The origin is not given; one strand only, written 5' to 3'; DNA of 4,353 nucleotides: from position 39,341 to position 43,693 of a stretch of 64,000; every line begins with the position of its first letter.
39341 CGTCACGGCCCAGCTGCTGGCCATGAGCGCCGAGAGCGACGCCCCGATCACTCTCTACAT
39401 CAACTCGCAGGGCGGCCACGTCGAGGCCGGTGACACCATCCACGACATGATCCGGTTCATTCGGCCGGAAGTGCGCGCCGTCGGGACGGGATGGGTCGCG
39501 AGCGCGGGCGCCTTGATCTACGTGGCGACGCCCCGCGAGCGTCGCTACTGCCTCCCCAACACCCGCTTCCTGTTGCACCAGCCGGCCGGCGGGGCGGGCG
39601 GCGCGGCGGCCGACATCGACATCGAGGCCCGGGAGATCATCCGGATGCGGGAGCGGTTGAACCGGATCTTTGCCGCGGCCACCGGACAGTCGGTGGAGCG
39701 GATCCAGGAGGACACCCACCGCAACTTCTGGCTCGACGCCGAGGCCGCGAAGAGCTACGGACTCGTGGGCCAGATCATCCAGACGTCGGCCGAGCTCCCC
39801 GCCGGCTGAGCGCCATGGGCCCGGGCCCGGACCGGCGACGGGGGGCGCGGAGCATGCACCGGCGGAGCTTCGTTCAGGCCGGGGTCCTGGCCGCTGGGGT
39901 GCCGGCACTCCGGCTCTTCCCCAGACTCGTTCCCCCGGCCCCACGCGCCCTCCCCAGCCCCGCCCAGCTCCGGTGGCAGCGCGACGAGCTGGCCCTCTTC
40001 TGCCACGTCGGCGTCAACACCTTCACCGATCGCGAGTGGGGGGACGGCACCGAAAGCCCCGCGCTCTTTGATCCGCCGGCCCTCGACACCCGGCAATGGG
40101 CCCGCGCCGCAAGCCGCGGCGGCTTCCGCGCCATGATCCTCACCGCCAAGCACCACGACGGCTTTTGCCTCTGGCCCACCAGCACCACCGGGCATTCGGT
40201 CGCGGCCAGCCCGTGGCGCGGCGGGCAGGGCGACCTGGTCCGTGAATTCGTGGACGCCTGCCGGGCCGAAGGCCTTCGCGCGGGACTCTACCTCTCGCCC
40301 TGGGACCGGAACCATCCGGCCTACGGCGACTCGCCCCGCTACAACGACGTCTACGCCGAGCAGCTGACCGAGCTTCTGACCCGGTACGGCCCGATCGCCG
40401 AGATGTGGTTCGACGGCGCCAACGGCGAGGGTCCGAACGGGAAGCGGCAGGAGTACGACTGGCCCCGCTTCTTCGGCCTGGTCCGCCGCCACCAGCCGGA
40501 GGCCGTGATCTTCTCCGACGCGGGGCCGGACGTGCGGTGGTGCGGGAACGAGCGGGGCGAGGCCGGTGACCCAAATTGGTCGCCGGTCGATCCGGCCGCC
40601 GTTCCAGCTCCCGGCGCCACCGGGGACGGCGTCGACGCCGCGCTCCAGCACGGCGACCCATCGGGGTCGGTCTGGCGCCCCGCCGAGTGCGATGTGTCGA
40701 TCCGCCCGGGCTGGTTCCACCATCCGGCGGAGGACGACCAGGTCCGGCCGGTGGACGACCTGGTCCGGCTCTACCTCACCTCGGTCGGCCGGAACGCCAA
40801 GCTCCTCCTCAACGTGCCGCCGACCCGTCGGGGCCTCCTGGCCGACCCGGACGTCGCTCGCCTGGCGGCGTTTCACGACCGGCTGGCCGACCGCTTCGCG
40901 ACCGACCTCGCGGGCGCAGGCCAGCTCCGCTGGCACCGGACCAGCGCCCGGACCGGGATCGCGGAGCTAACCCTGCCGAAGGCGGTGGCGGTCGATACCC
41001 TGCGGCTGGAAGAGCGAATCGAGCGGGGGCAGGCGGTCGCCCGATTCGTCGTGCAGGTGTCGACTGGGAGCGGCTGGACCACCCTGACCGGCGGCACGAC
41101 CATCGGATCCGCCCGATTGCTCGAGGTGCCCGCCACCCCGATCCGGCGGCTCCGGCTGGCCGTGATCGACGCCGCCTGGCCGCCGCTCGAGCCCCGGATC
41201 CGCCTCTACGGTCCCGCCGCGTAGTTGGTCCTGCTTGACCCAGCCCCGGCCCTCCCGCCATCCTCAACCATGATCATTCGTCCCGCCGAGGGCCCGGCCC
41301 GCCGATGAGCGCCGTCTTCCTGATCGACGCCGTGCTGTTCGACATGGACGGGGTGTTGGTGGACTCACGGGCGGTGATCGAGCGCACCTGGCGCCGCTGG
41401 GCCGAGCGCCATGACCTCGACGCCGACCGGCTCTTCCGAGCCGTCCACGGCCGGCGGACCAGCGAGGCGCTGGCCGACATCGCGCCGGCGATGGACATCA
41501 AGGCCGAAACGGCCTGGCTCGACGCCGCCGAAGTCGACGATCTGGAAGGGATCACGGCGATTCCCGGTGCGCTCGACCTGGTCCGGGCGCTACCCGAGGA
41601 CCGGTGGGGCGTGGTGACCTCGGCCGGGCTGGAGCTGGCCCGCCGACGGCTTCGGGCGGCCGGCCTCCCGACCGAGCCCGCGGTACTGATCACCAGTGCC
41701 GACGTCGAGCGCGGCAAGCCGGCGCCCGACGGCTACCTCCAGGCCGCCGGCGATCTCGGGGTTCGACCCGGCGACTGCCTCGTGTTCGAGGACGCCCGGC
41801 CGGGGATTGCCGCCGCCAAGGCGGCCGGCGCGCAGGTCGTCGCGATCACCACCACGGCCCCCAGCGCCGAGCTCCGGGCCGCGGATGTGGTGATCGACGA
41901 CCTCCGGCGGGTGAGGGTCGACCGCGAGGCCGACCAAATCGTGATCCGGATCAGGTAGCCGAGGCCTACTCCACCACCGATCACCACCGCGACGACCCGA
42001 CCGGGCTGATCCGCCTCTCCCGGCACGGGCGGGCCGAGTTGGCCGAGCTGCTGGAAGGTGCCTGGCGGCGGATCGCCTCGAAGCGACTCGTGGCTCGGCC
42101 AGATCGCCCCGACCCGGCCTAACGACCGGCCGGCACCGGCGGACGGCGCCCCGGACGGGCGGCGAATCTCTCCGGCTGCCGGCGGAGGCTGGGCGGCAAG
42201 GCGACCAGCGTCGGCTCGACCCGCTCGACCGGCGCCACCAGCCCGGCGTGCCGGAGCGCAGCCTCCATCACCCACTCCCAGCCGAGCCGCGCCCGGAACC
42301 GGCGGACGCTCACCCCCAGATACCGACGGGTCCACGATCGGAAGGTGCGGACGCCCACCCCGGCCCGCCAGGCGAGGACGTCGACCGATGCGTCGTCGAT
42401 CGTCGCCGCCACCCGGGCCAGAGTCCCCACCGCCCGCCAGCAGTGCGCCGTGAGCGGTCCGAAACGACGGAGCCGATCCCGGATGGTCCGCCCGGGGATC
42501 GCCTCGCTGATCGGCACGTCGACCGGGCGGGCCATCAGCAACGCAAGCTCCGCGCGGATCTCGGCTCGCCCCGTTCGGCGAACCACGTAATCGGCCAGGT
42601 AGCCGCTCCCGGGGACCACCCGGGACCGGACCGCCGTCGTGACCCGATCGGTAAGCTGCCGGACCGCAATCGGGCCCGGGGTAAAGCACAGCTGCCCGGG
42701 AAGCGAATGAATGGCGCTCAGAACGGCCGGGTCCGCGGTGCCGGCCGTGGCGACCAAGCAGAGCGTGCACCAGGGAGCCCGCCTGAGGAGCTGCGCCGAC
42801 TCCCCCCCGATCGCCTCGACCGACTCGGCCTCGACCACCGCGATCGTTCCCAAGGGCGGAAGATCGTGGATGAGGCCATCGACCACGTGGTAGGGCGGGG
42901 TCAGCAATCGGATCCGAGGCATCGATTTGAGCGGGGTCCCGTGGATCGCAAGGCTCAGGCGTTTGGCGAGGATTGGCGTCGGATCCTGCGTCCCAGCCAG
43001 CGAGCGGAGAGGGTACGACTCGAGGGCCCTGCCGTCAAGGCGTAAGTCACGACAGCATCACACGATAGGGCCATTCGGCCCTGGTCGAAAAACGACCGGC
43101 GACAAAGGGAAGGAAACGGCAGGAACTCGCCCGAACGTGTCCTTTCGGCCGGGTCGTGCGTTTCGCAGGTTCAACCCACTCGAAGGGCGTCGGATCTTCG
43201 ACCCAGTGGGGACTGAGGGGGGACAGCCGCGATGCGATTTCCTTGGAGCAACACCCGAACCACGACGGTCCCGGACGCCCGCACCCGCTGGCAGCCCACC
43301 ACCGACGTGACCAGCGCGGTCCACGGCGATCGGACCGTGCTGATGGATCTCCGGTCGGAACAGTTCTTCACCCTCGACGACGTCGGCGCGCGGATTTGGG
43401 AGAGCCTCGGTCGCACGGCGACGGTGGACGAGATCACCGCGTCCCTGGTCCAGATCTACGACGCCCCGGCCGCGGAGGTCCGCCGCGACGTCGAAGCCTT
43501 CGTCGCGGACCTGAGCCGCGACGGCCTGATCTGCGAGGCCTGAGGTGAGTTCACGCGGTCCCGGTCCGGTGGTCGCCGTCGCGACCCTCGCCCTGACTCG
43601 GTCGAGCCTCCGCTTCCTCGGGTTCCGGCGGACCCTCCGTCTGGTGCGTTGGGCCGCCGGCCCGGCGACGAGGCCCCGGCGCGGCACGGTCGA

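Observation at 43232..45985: Compact lasso-peptide (RiPP) gene cluster in an unusual B1-B2-C-A order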

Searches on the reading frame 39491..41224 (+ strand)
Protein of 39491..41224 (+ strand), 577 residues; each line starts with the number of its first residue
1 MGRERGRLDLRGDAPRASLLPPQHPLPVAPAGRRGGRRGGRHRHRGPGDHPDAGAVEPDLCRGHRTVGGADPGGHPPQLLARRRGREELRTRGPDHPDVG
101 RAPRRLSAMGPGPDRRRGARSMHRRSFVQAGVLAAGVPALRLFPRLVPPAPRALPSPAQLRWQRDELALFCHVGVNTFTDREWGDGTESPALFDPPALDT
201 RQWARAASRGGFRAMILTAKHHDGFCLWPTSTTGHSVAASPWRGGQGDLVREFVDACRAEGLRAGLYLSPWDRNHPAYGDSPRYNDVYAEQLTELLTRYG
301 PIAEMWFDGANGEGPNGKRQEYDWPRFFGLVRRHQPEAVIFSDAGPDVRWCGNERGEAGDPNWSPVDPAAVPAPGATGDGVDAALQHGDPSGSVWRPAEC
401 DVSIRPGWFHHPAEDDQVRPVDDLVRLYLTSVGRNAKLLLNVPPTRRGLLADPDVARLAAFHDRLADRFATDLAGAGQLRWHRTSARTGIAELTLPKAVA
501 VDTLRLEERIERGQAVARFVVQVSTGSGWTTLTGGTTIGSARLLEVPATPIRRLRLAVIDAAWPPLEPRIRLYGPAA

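Call 56: search_protein_families(library=pfam, proteins=[window:39491-41224:+], max_evalue=10)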
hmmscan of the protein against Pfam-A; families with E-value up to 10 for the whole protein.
window:39491-41224:+ (577 aa): 2 families
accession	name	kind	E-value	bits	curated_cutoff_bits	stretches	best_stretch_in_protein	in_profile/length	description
PF01120.23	Alpha_L_fucos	-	2.3e-31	109.9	25.2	1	191-461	87-336/345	Alpha-L-fucosidase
PF14871.12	GHL6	-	0.0011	19.7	35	1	199-269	1-65/132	Hypothetical glycosyl hydrolase 6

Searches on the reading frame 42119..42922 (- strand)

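Call 3: search_protein_families(library=pfam, proteins=[window:42119-42922:-], max_evalue=0.01)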
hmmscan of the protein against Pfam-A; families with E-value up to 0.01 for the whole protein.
window:42119-42922:- (267 aa): 0 families

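Call 4: search_protein_families(library=ncbifam, proteins=[window:42119-42922:-], max_evalue=0.01)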
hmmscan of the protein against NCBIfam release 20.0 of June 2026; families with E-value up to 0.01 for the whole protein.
window:42119-42922:- (267 aa): 0 families

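Call 55: search_protein_families(library=ncbifam, proteins=[window:42119-42922:-], max_evalue=10)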
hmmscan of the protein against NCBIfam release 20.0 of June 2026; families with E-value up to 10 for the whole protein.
window:42119-42922:- (267 aa): 0 families

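Call 56: search_protein_families(library=pfam, proteins=[window:42119-42922:-], max_evalue=10)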
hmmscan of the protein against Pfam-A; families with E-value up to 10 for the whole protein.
window:42119-42922:- (267 aa): 1 family
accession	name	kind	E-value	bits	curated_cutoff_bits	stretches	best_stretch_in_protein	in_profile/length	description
PF12833.13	HTH_18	-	0.15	12.8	33.6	1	146-212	11-80/80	Helix-turn-helix domain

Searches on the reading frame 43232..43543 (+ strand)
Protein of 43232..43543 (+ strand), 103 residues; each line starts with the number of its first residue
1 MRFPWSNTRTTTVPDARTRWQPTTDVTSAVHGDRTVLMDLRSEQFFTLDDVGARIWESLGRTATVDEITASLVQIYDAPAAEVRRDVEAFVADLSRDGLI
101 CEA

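Call 3: search_protein_families(library=pfam, proteins=[window:43232-43543:+], max_evalue=0.01)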
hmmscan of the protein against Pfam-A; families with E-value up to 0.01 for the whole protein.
window:43232-43543:+ (103 aa): 2 families
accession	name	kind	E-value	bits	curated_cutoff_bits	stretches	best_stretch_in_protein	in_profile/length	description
PF05402.18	PqqD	-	4.6e-19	69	23.4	1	35-100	2-67/67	Coenzyme PQQ synthesis protein D (PqqD)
PF16007.11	DUF4777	-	0.00023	21.8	34.4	1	58-99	15-56/66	Domain of unknown function (DUF4777)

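Call 4: search_protein_families(library=ncbifam, proteins=[window:43232-43543:+], max_evalue=0.01)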
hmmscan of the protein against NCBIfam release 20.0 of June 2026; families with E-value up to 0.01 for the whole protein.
window:43232-43543:+ (103 aa): 7 families
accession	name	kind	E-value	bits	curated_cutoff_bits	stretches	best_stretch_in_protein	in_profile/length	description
NF033530.1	lasso_PqqD_Strm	exception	3.8e-13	49.5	70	1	24-100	2-78/78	lasso peptide biosynthesis PqqD family chaperone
NF033536.1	lasso_PqqD_Bac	exception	2.5e-12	46.8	80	1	23-100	10-86/88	lasso peptide biosynthesis PqqD family chaperone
TIGR03859.1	PQQ_PqqD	equivalog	1.9e-07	30.8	46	1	40-98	21-78/81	pyrroloquinoline quinone biosynthesis peptide chaperone PqqD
TIGR04302.1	geo_PqqD_fam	equivalog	4.6e-06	27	100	1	43-100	44-100/102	GeoRSP system PqqD family peptide chaperone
TIGR04248.1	SCM_PqqD_rel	equivalog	8.1e-06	26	100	1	32-99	13-80/84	SynChlorMet cassette protein ScmD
TIGR04353.1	PqqD_rel_X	equivalog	0.00023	22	35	1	32-100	2-73/74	HPr-rel-A system PqqD family peptide chaperone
NF050069.2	PqqD_rel_WgkC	exception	0.00038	20.4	110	1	36-94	22-80/103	PqqD family peptide maturation chaperone WgkC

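Call 32: search_solved_structures(query=window:43232-43543:+, max_evalue=1, show_alignments=2)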
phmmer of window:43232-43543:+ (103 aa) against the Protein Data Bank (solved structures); distinct sequences matched with E-value up to 1: 9.
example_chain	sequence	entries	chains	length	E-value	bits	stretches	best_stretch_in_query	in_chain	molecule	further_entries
5v1u_A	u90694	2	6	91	3e-06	30.6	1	26-97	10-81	TbiB1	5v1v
9x90_B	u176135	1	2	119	4.1e-05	27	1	26-100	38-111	Lasso peptide biosynthesis PqqD family chaperone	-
6jx3_B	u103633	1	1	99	0.00043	23.7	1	9-99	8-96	TfuB1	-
9x8z_B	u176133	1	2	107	0.00087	22.8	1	36-101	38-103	PqqD family protein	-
5sxy_A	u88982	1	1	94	0.061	16.8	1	40-96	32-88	Bifunctional coenzyme PQQ synthesis protein C/D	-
3g2b_A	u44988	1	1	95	0.34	14.5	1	40-95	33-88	Coenzyme PQQ synthesis protein D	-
5vrd_D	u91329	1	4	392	0.36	14.4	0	40-96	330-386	Bifunctional coenzyme PQQ synthesis protein C/D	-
6tgt_A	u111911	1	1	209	0.52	13.8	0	38-92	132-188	DNA protection during starvation protein 2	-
2c2j_A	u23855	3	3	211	0.54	13.8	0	38-92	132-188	DNA-BINDING STRESS RESPONSE PROTEIN | DNA-BINDING STRESS RESPONSE PROTEIN, DPS FAMILY | DNA protection during starvation protein 2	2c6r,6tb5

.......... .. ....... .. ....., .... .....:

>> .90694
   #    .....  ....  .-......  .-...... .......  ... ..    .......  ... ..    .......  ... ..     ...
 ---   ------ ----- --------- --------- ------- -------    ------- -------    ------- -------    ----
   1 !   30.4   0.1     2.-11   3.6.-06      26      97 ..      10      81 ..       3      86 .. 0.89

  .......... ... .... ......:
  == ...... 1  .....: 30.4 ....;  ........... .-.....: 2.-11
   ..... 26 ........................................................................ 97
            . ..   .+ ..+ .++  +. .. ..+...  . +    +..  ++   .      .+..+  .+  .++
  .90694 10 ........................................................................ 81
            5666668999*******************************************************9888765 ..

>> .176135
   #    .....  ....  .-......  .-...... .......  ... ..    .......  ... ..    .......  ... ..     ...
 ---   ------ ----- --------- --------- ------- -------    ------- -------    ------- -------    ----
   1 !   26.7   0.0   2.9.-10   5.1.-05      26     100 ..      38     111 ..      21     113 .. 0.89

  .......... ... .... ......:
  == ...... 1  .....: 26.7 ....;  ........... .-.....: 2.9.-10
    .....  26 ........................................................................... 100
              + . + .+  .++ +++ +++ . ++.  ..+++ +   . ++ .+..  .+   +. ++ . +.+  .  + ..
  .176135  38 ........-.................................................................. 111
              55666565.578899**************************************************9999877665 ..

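Call 39: list_cluster_members(proteins=[window:43232-43543:+, window:43545-43934:+, window:43931-45817:+, window:45795-45908:+, window:46052-48652:+])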
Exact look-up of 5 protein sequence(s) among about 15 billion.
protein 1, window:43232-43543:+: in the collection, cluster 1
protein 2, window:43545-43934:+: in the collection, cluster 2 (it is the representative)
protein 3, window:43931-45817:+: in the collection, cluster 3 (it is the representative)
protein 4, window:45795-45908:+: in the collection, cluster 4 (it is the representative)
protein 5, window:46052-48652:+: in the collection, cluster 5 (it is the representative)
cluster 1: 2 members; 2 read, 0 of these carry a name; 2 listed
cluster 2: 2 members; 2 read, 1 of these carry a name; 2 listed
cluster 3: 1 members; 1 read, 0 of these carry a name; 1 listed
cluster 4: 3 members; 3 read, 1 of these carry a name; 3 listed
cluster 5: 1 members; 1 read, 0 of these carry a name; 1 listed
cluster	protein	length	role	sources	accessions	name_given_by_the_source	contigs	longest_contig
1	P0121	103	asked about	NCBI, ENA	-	-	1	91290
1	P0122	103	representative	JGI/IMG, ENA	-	-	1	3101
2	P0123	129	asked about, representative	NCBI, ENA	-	-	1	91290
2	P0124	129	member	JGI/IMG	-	Transglutaminase-like superfamily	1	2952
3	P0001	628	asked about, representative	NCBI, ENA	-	-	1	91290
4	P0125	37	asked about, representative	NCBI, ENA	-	-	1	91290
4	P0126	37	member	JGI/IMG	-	hypothetical protein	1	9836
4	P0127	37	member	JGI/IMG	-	-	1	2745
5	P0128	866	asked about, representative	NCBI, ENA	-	-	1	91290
